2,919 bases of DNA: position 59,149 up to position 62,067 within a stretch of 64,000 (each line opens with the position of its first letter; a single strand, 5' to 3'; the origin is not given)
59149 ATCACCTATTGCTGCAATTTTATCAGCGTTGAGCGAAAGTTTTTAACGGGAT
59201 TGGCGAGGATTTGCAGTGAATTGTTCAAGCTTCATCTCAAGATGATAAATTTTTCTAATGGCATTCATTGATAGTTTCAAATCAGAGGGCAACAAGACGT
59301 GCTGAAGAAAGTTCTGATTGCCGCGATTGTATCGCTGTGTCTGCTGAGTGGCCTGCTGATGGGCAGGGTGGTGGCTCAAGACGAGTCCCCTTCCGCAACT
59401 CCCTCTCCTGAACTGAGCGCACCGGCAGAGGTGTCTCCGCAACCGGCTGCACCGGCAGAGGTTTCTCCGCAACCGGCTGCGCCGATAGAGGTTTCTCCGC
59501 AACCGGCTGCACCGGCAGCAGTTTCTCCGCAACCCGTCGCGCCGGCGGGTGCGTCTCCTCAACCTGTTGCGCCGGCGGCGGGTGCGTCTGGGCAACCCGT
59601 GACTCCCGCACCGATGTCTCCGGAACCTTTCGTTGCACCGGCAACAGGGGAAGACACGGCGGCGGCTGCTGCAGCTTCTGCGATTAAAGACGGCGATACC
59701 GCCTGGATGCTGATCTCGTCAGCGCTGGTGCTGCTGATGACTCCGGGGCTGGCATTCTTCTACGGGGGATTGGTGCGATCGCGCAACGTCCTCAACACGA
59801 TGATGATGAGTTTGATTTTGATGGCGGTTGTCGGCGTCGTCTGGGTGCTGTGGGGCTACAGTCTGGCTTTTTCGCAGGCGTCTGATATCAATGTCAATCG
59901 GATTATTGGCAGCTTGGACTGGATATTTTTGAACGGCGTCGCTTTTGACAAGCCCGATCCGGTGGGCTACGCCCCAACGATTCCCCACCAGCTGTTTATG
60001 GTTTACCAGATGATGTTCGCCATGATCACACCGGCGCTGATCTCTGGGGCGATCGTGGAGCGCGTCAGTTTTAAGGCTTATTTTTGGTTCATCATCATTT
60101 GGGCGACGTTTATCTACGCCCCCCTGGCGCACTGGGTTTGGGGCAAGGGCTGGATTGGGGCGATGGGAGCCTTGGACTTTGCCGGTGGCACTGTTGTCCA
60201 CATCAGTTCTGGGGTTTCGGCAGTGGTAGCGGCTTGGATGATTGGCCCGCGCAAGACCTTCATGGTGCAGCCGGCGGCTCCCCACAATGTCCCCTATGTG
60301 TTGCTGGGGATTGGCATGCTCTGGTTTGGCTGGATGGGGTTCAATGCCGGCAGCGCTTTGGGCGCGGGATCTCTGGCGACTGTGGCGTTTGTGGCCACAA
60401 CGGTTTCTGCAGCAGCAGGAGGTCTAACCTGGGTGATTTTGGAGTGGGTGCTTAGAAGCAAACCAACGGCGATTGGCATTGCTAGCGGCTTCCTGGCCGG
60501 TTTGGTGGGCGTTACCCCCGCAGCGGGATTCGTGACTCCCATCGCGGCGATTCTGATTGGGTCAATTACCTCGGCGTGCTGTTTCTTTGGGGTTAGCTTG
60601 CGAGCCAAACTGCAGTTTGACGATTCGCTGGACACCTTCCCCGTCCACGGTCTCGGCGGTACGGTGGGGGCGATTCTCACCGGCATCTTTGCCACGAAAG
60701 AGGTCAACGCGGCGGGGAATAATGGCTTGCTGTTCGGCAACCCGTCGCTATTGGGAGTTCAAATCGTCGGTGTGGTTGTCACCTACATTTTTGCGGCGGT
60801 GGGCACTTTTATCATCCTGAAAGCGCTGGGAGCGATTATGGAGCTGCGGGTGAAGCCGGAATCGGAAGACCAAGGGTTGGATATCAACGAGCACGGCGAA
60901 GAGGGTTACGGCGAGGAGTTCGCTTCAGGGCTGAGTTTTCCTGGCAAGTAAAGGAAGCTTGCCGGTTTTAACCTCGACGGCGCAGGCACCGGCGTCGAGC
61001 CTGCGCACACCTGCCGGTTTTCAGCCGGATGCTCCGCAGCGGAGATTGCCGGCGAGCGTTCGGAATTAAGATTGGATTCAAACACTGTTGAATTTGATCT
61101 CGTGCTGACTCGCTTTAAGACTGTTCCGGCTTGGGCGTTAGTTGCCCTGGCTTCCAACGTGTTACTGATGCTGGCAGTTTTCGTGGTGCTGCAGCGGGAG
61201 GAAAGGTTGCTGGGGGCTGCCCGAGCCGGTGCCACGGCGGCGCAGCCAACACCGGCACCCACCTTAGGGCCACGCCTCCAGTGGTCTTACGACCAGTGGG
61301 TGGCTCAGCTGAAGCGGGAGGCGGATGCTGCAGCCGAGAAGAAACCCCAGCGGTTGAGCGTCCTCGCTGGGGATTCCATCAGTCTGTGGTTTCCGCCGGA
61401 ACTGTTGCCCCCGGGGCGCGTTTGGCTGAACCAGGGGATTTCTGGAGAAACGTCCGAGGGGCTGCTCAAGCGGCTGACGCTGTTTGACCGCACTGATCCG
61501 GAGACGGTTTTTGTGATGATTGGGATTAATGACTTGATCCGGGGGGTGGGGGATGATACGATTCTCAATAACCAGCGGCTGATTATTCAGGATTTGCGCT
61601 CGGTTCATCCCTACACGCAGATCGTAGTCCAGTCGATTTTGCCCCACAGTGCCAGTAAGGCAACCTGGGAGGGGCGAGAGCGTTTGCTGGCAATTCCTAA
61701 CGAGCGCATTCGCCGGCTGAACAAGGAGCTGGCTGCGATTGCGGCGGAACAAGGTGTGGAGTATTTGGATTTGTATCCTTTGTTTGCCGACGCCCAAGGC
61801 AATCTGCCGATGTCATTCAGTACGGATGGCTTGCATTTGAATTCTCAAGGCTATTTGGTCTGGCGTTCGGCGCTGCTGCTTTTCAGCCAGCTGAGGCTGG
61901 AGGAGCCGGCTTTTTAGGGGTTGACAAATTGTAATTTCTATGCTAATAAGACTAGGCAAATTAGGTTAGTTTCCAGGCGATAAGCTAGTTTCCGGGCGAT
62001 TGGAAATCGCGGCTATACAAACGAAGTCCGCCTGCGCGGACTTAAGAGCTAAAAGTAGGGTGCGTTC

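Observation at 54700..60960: Ammonium-transporter array built by segmental duplication, with a duplicated promoter and a stranded gene fragment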

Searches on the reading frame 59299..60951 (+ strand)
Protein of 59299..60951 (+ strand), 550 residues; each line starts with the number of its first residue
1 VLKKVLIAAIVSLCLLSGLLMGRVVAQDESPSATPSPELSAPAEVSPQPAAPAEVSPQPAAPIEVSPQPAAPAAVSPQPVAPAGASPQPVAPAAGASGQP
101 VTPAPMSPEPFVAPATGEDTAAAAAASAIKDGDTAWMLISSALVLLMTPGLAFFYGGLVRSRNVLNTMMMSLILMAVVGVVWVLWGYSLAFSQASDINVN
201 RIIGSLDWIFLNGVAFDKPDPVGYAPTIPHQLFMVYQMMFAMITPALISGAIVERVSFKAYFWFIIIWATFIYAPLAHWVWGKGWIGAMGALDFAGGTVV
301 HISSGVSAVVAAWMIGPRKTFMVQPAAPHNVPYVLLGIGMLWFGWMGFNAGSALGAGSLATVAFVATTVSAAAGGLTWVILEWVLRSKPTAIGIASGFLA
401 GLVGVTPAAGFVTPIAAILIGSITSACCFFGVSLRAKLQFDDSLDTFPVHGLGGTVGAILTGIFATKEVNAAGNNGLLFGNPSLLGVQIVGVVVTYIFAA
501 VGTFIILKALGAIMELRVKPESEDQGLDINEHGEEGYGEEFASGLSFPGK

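Call 7: search_protein_families(library=pfam, proteins=[window:59299-60951:+])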
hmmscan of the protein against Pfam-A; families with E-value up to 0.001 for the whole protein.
window:59299-60951:+ (550 aa): 1 family
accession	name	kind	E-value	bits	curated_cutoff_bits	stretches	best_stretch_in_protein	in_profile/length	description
PF00909.26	Ammonium_transp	-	5.3e-126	421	23.2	1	135-537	1-399/399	Ammonium Transporter Family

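Call 14: find_encoding_contigs(protein=window:59299-60951:+, flank=8000, max_places=6)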
Protein window:59299-60951:+ (550 aa): no gene with exactly this product is on record in the collection.

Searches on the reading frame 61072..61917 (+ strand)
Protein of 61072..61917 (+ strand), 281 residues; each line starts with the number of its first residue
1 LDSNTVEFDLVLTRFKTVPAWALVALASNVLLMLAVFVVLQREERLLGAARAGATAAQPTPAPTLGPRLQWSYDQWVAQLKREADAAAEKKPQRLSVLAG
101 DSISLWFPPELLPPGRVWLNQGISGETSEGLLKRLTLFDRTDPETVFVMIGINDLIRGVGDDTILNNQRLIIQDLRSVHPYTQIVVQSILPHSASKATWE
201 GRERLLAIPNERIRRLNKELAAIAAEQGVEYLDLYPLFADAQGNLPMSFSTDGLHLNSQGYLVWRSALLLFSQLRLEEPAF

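Call 7: search_protein_families(library=pfam, proteins=[window:61072-61917:+])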
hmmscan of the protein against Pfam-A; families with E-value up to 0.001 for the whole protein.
window:61072-61917:+ (281 aa): 2 families
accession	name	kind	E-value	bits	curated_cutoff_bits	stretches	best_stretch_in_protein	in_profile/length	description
PF13472.12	Lipase_GDSL_2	-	2.8e-27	96.8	32.9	1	115-261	32-176/178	GDSL-like Lipase/Acylhydrolase family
PF00657.28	Lipase_GDSL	-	2.4e-10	41.4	23.6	1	119-263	45-203/208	GDSL-like Lipase/Acylhydrolase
